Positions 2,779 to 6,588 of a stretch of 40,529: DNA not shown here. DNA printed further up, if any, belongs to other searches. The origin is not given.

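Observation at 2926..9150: Giant 2074-aa NTPase-less protein attached 13 nt behind a Type III res gene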

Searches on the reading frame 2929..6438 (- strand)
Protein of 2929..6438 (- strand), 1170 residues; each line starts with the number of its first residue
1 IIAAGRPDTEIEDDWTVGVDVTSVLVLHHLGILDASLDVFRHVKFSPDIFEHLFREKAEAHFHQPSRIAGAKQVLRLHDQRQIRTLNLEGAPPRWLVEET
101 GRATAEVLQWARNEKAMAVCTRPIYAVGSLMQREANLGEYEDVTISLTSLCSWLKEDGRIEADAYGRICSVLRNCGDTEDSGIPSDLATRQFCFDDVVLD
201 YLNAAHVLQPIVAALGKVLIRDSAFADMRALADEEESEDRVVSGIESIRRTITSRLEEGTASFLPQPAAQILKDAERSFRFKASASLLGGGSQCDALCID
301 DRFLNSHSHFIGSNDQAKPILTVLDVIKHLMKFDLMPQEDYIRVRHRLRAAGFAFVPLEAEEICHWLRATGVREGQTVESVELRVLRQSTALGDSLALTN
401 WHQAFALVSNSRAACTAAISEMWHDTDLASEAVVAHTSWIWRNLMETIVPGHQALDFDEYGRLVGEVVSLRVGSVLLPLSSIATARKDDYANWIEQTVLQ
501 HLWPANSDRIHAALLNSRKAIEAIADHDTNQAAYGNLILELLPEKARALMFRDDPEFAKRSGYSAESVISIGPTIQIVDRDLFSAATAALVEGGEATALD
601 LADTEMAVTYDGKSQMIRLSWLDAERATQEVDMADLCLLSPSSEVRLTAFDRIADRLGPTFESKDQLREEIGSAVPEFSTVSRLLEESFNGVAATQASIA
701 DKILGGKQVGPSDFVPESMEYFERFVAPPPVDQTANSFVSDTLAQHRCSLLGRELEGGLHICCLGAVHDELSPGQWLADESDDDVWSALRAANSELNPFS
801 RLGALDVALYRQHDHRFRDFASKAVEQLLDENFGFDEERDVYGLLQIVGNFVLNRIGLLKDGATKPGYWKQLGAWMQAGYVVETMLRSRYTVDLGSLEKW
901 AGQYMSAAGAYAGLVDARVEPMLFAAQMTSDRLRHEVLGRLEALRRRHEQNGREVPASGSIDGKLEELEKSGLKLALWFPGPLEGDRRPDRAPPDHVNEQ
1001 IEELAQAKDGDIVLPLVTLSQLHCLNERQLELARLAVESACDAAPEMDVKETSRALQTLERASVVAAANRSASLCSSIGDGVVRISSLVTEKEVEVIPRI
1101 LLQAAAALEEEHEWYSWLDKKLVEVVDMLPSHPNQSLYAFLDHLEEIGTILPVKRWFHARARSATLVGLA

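Call 56: predict_structure(alignment_id=A4)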
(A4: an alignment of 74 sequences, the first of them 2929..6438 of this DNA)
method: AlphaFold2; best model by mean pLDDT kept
length: 1170 residues; sequences in the alignment: 74
mean_pLDDT: 89.4   pTM: 0.80
mean pLDDT of the five models: 89.4, 88.3, 88.1, 86.8, 86.7
residues with pLDDT >= 90: 753; 70-90: 360; 50-70: 52; < 50: 5
segments of 3 or more residues with pLDDT < 50: 274-277
pLDDT, mean of each block of 10 residues (from residue 1): 66 91 90 92 90 81 76 92 84 86 90 93 78 84 93 92 87 80 87 92 89 93 85 71 88 93 76 51 80 90 77 84 90 91 91 82 95 92 91 65 83 94 91 96 88 86 92 87 83 94 95 92 75 84 91 89 86 89 95 89 92 90 89 94 95 93 90 93 92 95 93 94 95 90 94 95 94 93 96 92 97 95 96 87 96 96 95 97 93 91 95 95 91 94 95 93 93 87 91 89 80 92 94 94 78 93 97 97 92 94 97 95 93 79 96 93 88
secondary structure, 60 per line:
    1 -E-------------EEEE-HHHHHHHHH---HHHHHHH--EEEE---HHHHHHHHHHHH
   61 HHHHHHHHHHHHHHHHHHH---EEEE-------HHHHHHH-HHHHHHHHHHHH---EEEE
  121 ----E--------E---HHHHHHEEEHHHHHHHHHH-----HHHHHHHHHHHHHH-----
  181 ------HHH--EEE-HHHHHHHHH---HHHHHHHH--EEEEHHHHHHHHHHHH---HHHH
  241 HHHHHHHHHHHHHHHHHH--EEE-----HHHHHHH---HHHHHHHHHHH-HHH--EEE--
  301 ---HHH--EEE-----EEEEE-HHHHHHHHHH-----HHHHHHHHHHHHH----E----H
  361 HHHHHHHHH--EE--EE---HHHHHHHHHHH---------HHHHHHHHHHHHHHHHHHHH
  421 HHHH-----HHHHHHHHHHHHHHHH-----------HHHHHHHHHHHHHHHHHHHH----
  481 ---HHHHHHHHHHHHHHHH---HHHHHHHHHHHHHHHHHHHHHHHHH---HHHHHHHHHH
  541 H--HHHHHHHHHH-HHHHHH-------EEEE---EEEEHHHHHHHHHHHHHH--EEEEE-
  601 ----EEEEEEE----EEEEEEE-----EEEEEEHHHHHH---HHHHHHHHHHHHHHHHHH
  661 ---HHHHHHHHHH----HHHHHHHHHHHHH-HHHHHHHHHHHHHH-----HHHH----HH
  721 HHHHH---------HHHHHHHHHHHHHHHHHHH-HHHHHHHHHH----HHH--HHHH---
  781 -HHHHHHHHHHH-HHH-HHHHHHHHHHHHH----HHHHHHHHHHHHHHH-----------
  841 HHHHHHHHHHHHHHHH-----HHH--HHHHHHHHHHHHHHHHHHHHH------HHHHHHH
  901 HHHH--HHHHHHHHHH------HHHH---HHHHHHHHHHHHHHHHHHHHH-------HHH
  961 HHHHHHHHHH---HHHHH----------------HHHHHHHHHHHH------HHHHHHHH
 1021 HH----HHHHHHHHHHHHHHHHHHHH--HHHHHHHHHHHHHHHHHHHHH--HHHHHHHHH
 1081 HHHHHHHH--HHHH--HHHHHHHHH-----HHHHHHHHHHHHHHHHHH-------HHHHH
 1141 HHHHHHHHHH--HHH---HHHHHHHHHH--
elements in order (helices of 4 or more, strands of 3 or more residues): E16-19 H21-29 H33-39 E42-45 H49-79 E83-86 H94-100 H102-113 E117-120 H138-143 E144-146 H147-156 H162-175 E192-194 H196-204 H208-215 E218-221 H222-233 H237-258 E261-263 H269-275 H279-289 E296-298 E309-311 E317-321 H323-332 H338-350 H360-369 H381-391 H401-424 H430-445 H457-476 H484-499 H503-527 H531-541 H544-553 H555-560 E568-571 E575-578 H579-592 E595-599 E605-611 E616-622 E628-633 H634-639 H643-660 H664-673 H678-690 H692-705 H711-714 H719-725 H735-753 H755-764 H774-777 H782-792 H798-810 H815-829 H841-856 H867-887 H894-904 H907-916 H923-926 H930-950 H958-970 H974-978 H995-1006 H1013-1022 H1027-1046 H1049-1069 H1072-1088 H1091-1094 H1097-1105 H1111-1128 H1136-1150 H1159-1168
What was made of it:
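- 5371..5886 (-): Second PIN-like unit (PIN-B), aa ~1089-1260. The acidic set is complete: D1099, E1140/E1150, D1204/D1205, D1229. Strand/helix positions from call 56.
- On PF24407 'HTH upstream of double PIN' family: The AF2 model (pLDDT 89.4) has two beta-alpha units at aa ~911-1088 and ~1089-1260 (call 56).
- Closest known: Pfam PF24407. Same: Two PIN-like units follow the HTH, as the family name implies (call 56).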

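Call 59: fold_search(model_id=the predicted structure, library=pdb)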
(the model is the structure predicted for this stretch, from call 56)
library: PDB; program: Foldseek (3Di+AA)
matches with E <= 10: 592; with E <= 0.001: 0
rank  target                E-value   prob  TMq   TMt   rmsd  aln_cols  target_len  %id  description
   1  9n73_SP               4.7e-03  0.54  0.11  0.08  42.6      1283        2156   10  SSU processome maturation and disassembly, State G (released 2025-10-29)
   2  3nd2                  6.2e-03  0.77  0.15  0.18  23.7      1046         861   10  Structure of Yeast Importin-beta (Kap95p) (released 2010-07-07)
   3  3zjy_B                6.2e-03  0.77  0.14  0.16  20.8       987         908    9  Crystal Structure of Importin 13 - RanGTP - eIF1A complex (released 2013-04-10)
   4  9cad_D                1.1e-02  0.20  0.08  0.04  34.0      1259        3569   10  Cryo-EM structure of the TRRAP lobe of the native human TIP60 complex (composite structure) (released 2025-06-18)
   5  9l5s_I                1.9e-02  0.30  0.08  0.12  38.7       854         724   11  Cryo-EM structure of the thermophile spliceosome (state B*Q1) (released 2025-03-12)
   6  9rdk_C                2.0e-02  0.30  0.12  0.07  26.3      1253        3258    9  Cryo-EM structure of the human SAGA co-activator complex (released 2026-04-01)
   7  2x19_B                2.1e-02  0.60  0.16  0.19  20.5      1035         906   10  Crystal structure of Importin13 - RanGTP complex (released 2010-02-16)
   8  9b31_A                2.2e-02  0.35  0.11  0.13  22.2       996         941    9  Cryo-EM structure of yeast (Nap1)2-Kap114-H2A-H2B (released 2024-11-27)
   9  8amz_Z                2.3e-02  0.51  0.12  0.16  25.6       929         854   10  Spinach 19S proteasome (released 2022-08-24)
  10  7bii_A                3.4e-02  0.28  0.11  0.08  30.3      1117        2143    9  Crystal structure of Nematocida HUWE1 (released 2021-07-28)
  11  5dse_A                3.7e-02  0.41  0.09  0.15  22.4       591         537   13  Crystal Structure of the TTC7B/Hyccin Complex (released 2015-12-02)
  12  7bii_B                3.7e-02  0.25  0.11  0.08  30.0      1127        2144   10  Crystal structure of Nematocida HUWE1 (released 2021-07-28)
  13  6rxu_UT               4.1e-02  0.25  0.10  0.08  31.3      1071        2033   11  Cryo-EM structure of the 90S pre-ribosome (Kre33-Noc4) from Chaetomium thermophilum, state B1 (released 2019-08-14)
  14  9ffb_A                4.3e-02  0.30  0.12  0.12  26.5       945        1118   12  ss-dsDNA-FANCD2-FANCI complex (released 2024-07-31)
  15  8ro0_I                4.3e-02  0.18  0.08  0.11  39.8       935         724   10  Structure of the C. elegans Intron Lariat Spliceosome primed for disassembly (ILS') (released 2024-08-07)
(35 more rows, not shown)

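Call 93: search_solved_structures(query=A4, max_evalue=10)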
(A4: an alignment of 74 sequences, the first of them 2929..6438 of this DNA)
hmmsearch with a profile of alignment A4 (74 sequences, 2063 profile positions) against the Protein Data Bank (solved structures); distinct sequences matched with E-value up to 10: 8.
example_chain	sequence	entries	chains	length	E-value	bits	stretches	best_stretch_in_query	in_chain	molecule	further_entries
3mkr_A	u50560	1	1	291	0.00071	19.9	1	252-386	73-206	Coatomer subunit epsilon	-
5a1v_Q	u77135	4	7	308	0.0021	18.3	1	260-385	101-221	COATOMER SUBUNIT EPSILON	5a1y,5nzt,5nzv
5cwf_A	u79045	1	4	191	0.083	13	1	1923-2047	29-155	Designed helical repeat protein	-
6tzt_A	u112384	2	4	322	0.11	12.6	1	266-386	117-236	Coatomer subunit epsilon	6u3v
6xt9_D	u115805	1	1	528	0.19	11.8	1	624-809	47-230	Bardet-Biedl syndrome 4 protein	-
5fzr_A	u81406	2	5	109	0.26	11.4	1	302-809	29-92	DESIGNED TPR PROTEIN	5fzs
5jxd_A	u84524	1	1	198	0.31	11.1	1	76-226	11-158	Tumor necrosis factor alpha-induced protein 8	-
4w2e_y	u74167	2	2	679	0.4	10.7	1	1906-1984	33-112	50S ribosomal protein L9, Elongation factor 4 | GDPCP fused to the N-terminus of the ribosomal protein L9,Elongation factor 4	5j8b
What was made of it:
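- Checked: The family profile weakly hits TPR proteins in the PDB (coatomer epsilon, 7e-4; call 93).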
